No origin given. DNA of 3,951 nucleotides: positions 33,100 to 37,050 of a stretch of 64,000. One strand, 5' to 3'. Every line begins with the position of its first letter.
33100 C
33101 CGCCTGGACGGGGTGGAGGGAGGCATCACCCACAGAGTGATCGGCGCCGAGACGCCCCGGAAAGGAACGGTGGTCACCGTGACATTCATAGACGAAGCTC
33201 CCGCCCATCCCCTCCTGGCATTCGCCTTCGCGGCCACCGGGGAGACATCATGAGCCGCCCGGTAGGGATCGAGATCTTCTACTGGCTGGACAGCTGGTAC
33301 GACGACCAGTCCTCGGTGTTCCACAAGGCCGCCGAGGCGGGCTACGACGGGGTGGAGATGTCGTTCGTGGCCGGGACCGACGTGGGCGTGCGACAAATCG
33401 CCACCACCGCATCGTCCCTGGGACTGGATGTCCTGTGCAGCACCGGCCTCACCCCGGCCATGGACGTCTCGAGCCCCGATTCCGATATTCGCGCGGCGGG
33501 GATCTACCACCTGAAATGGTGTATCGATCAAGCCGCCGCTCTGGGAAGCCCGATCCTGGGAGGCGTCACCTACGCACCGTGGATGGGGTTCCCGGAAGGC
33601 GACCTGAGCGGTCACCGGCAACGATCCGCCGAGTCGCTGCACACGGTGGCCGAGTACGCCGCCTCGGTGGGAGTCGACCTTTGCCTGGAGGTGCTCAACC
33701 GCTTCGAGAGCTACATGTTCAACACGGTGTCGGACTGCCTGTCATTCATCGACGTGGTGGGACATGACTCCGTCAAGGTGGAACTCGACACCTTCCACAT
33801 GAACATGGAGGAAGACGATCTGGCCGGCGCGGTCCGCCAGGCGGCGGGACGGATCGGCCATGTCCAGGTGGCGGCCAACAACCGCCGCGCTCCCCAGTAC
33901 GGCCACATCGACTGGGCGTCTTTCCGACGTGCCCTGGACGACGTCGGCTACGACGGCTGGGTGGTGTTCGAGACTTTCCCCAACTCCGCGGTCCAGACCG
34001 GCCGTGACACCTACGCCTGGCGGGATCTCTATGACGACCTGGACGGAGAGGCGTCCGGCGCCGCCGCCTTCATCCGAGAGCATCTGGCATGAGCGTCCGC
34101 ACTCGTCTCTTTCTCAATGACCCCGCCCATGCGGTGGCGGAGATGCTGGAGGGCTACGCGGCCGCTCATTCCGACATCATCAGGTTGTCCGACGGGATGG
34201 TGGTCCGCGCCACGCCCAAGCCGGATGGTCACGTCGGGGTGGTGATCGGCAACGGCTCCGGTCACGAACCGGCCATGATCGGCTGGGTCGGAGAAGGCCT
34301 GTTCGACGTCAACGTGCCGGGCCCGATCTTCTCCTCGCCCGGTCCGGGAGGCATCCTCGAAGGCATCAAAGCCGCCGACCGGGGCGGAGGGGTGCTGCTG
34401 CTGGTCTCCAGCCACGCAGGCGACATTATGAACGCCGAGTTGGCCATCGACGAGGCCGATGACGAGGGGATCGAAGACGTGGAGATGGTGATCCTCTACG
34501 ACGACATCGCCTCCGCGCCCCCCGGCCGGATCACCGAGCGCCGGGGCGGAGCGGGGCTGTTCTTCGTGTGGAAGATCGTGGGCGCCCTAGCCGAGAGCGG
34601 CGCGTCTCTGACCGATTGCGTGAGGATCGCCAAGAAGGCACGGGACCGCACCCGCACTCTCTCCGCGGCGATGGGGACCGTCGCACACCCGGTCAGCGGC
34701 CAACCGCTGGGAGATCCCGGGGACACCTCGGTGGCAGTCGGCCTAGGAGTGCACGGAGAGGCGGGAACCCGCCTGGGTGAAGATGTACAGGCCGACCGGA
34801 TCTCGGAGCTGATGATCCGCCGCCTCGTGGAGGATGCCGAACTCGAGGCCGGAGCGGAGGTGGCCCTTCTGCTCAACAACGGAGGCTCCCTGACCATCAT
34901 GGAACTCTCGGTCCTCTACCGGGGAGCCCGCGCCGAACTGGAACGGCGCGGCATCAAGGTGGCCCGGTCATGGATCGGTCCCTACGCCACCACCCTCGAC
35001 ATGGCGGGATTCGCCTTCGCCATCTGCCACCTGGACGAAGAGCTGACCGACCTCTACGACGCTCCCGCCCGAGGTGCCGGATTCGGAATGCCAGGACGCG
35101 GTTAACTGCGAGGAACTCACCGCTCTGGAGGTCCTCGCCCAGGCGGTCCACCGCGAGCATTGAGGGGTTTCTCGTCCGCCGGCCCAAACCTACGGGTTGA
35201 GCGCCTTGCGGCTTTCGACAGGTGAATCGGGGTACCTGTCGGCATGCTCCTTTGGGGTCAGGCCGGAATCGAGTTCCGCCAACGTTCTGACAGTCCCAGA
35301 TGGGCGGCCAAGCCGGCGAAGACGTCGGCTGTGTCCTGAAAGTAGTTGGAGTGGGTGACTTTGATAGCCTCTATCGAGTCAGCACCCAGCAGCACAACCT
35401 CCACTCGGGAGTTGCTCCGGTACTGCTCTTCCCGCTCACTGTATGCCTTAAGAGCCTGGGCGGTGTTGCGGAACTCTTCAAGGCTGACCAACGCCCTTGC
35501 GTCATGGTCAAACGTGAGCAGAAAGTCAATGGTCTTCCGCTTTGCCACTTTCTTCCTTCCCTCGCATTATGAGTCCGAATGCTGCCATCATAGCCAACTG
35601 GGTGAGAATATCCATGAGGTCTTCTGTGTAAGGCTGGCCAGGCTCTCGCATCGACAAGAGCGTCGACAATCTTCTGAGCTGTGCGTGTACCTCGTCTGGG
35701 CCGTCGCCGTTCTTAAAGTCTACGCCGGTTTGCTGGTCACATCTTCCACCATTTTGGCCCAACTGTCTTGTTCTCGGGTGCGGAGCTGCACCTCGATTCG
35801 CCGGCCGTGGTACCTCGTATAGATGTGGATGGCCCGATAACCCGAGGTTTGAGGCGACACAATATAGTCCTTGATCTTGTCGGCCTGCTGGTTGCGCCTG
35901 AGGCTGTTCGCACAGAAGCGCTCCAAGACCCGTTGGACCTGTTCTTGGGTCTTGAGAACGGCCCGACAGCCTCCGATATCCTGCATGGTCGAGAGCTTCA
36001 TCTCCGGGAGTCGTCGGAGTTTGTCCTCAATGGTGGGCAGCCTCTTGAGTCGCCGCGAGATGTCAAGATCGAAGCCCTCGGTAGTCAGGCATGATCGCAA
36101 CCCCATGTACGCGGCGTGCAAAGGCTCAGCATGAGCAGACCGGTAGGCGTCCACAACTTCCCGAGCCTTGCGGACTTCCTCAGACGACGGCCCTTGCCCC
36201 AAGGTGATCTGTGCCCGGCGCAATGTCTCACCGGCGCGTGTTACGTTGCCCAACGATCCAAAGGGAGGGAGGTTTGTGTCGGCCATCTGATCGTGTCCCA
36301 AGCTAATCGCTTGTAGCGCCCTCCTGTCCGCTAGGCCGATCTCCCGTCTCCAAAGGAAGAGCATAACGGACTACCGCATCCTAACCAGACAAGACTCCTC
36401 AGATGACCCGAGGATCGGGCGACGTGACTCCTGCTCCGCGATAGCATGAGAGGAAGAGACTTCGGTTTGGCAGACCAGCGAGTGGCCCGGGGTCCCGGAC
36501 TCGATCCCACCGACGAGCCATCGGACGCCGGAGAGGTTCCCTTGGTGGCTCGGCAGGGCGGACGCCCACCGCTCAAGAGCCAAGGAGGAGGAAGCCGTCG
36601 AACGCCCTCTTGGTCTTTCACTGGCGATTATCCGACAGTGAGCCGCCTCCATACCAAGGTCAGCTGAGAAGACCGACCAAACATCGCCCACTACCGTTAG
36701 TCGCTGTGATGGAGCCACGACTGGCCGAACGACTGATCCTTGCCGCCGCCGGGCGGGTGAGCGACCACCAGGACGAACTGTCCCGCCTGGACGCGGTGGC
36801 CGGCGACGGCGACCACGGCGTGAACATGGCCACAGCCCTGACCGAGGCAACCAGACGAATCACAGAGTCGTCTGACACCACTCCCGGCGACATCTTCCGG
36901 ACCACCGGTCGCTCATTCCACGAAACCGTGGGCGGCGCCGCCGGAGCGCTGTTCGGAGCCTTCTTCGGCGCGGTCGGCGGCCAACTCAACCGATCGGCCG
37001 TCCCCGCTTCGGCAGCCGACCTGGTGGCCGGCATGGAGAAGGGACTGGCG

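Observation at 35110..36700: Lower-GC islet with a RelA/SpoT-domain (toxSAS-like) gene inserted between dhaK and dhaL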

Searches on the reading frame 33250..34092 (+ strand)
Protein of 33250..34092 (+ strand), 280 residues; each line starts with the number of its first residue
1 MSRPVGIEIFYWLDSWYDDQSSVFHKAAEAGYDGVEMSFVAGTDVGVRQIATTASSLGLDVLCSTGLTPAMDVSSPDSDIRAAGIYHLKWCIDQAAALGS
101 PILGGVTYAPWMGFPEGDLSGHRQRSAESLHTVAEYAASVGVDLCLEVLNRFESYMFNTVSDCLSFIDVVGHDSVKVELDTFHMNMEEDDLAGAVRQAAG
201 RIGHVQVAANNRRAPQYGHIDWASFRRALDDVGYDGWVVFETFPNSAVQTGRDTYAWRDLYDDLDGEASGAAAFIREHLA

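Call 4: search_protein_families(library=pfam, proteins=[window:33250-34092:+], max_evalue=0.01)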
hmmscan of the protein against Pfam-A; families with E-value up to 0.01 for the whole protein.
window:33250-34092:+ (280 aa): 1 family
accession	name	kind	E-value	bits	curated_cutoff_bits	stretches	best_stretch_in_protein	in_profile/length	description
PF01261.30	AP_endonuc_2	-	4.5e-43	148.2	31.1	1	24-246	1-236/249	Xylose isomerase-like TIM barrel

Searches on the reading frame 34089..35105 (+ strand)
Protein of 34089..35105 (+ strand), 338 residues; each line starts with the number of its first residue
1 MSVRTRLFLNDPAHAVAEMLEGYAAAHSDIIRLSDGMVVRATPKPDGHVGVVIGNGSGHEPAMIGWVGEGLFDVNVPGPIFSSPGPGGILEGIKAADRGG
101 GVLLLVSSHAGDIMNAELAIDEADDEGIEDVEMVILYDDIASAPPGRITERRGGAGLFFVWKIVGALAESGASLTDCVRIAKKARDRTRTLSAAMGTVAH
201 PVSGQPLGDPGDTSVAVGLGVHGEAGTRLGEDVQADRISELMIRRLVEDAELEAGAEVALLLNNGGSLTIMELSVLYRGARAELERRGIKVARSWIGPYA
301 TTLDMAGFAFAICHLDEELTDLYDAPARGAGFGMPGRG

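Call 4: search_protein_families(library=pfam, proteins=[window:34089-35105:+], max_evalue=0.01)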
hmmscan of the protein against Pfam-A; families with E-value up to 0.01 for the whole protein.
window:34089-35105:+ (338 aa): 1 family
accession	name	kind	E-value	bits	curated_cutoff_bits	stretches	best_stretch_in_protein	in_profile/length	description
PF02733.22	Dak1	-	1.7e-91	306.8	31.4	1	21-328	1-310/313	Dak1 domain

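Call 15: find_related_loci(query=window:34089-35105:+, collection=genome_contigs, flank=6000)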
Query window:34089-35105:+ (338 aa) in genome_contigs; peptide patterns used: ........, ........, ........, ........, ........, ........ (x = any residue, [..] = any of these).
259 stretches matched a pattern; 68 encode a relative of the query (tblastn E <= 1e-3); 68 distinct loci.
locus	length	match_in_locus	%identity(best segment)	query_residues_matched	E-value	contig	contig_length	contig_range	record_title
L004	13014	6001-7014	90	1-338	0e+0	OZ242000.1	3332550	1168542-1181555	MAG: Acidimicrobiia bacterium isolate 2de4d7b0-df0b-474f-a321-03b588d4267d genome assembly, chromosome: 1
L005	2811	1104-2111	90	1-336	0e+0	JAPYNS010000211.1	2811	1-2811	MAG: Candidatus Spongiisocius variivorans isolate m_rhze10 Seq211, whole genome shotgun sequence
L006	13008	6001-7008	90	1-336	0e+0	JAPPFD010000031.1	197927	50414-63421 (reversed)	MAG: bacterium isolate RHO1_bin_22 NODE_110_length_197927_cov_49.531343, whole genome shotgun sequence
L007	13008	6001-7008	90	1-336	0e+0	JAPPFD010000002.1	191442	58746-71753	MAG: bacterium isolate RHO1_bin_22 NODE_121_length_191442_cov_49.840350, whole genome shotgun sequence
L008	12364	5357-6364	90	1-336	0e+0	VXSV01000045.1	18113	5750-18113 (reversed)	MAG: Acidimicrobiia bacterium isolate SB0665_bin_24 NODE_1411_length_18113_cov_17.847824, whole genome shotgun sequence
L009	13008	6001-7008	90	1-336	0e+0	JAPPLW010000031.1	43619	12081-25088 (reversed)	MAG: bacterium isolate RHO3_bin_31 NODE_1813_length_43619_cov_38.021554, whole genome shotgun sequence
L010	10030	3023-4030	88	1-336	0e+0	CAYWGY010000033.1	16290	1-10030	MAG TPA_asm: uncultured Acidimicrobiaceae bacterium isolate SRP109090_co1_257 genome assembly, contig: NODE_5182_length_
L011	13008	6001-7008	88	1-336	0e+0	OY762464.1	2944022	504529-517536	MAG: Acidimicrobiia bacterium isolate 46c1db0d-967a-4333-83ea-8eb352737e21 genome assembly, chromosome: 1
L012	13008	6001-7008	88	1-336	0e+0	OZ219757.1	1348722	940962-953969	MAG: Acidimicrobiia bacterium isolate 0395d7e3-236e-4384-95e3-6864e4764bd2 genome assembly, chromosome: 1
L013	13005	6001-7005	88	1-335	0e+0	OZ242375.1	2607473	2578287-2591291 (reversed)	MAG: Acidimicrobiia bacterium isolate e8d0d016-558a-4d92-8aea-5701a62d209a genome assembly, chromosome: 1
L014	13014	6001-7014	85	1-338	0e+0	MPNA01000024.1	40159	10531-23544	MAG: bacterium OM1 bin76 NODE_1601_length_40159_cov_17.5842_ID_3201, whole genome shotgun sequence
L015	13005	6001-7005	89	1-335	0e+0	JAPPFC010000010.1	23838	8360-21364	MAG: bacterium isolate RHO1_bin_21 NODE_3545_length_23838_cov_38.232393, whole genome shotgun sequence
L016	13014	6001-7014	86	1-338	0e+0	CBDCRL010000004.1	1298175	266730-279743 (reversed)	MAG: Acidimicrobiia bacterium isolate a5413b3d-67ee-41a5-a32c-3d802bad4828 genome assembly, contig: contig_4, whole geno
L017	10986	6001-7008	82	1-336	4e-180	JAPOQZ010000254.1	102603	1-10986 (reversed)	MAG: bacterium isolate APA_bin_98 c_000000301828, whole genome shotgun sequence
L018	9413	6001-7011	78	1-337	2e-172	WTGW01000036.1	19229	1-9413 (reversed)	MAG: Acidimicrobiia bacterium isolate CO36404bin_8 NODE_539_length_19229_cov_41.941848, whole genome shotgun sequence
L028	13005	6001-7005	77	1-335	6e-168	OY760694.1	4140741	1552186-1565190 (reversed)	MAG: Acidimicrobiia bacterium isolate 9e233251-ef21-4ac4-b557-2094fc44eb4a genome assembly, chromosome: 1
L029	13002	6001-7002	77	1-334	5e-167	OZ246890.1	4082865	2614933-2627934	MAG: Acidimicrobiia bacterium isolate cb841b48-16cd-465e-8cff-7e5597cbbcdd genome assembly, chromosome: 1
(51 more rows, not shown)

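Call 63: search_protein_families(library=pfam, proteins=[L008:7141-7431:+, L008:7431-7853:+, L029:7714-10002:+, L006:7939-8496:+, L013:7695-8174:-, L005:2180-2629:+, L014:8182-8562:+, L014:7205-7639:+, L014:7602-7916:+, L028:8111-8968:+], max_evalue=0.01)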
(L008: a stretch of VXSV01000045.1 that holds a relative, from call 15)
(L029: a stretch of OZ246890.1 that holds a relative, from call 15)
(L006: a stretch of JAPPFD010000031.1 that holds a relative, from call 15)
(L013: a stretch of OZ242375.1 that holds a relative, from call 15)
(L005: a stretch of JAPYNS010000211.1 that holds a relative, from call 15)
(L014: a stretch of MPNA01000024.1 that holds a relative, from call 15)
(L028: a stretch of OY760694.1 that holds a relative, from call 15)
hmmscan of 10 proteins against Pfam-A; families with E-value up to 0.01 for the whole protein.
L008:7141-7431:+ (97 aa): 3 families
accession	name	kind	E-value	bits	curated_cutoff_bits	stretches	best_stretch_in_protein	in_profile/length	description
PF01402.27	RHH_1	-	0.00022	21.5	20.5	1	14-48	1-35/39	Ribbon-helix-helix protein, copG family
PF09957.15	VapB_antitoxin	-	0.0003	21.1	23.4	1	13-47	1-33/47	Bacterial antitoxin of type II TA system, VapB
PF22513.2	FitA-like_RHH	-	0.0081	16.5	27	0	19-48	8-37/39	Antitoxin FitA-like, ribbon-helix-helix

L008:7431-7853:+ (141 aa): 1 family
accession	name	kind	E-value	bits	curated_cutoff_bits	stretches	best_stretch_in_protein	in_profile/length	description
PF01850.27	PIN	-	5.2e-10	40.4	23.6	1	2-133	1-118/120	PIN domain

L029:7714-10002:+ (763 aa): 2 families
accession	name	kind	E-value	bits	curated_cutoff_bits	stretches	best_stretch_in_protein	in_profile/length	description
PF03235.19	GmrSD_N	-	2.9e-29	103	33.2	1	32-232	11-194/199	GmrSD restriction endonuclease, N-terminal domain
PF04326.19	SLFN_AlbA_2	-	2.9e-15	57.3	25.3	1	608-748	1-116/118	Schlafen, AlbA_2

L006:7939-8496:+ (186 aa): 1 family
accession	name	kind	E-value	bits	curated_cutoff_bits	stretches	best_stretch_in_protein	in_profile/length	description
PF10097.14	DUF2335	-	1.9e-07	31.3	25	1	98-127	1-30/50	Predicted membrane protein (DUF2335)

L013:7695-8174:- (160 aa): 0 families

L005:2180-2629:+ (150 aa): 1 family
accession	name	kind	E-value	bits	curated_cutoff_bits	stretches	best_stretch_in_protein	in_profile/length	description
PF11528.13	DUF3224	-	5.5e-38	130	25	1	26-147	3-126/126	Protein of unknown function (DUF3224)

L014:8182-8562:+ (127 aa): 0 families

L014:7205-7639:+ (145 aa): 0 families

L014:7602-7916:+ (105 aa): 1 family
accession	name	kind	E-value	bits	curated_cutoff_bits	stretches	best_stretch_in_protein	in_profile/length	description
PF12760.12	Zn_ribbon_IS1595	-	9.8e-05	22.7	25.4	1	80-100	2-22/46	Transposase zinc-ribbon domain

L028:8111-8968:+ (286 aa): 3 families
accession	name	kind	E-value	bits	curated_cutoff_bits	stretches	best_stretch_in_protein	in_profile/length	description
PF13340.11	DUF4096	-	2e-28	98.9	34.3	1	23-98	1-75/76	Putative transposase of IS4/5 family (DUF4096)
PF01609.27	DDE_Tnp_1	-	1.8e-17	64.2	23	1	115-270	3-200/200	Transposase DDE domain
PF13586.12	DDE_Tnp_1_2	-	1.3e-06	29.2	29.2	1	222-271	36-85/86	Transposase DDE domain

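Call 67: search_protein_families(library=padloc, proteins=[L029:7714-10002:+], max_evalue=0.001)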
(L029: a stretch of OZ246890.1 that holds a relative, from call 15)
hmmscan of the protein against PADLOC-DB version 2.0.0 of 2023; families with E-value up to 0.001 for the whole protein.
L029:7714-10002:+ (763 aa): 8 families
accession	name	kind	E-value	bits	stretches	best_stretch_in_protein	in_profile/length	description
PDLC04151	HEC-05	-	1.3e-33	114.6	3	9-71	18-77/600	-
PDLC04709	PDC-M55C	-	1.3e-20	71.6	1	22-235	17-237/554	-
PDLC04150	HEC-05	-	5e-20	69.9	2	90-242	96-266/583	-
PDLC04153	HEC-05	-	2.8e-14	50.3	1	21-111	8-117/621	-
PDLC04152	HEC-05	-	1.4e-12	44.9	1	23-71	10-61/566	-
PDLC03877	NsnA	-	3.4e-09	34.4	1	17-228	48-192/385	-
PDLC02693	Orf5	-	9.8e-05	19.5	1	37-108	12-82/543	Orf5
PDLC02792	SspE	-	0.00031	17.2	0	17-105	8-106/771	SspE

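Call 86: find_encoding_contigs(protein=window:34089-35105:+, flank=3000, max_places=4)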
Protein window:34089-35105:+ (338 aa): no gene with exactly this product is on record in the collection.

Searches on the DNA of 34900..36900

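Call 59: search_rna_families(source=window, start=34900, end=36900, threshold=evalue, max_evalue=1)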
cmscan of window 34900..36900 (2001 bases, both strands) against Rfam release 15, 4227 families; matches with E-value up to 1: 1.
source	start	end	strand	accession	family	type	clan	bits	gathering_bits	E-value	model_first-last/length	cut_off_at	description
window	35539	35595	-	RF01129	sR44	Gene; snRNA; snoRNA; CD-box;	-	15.4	45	0.95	1-55/55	no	Small nucleolar RNA sR44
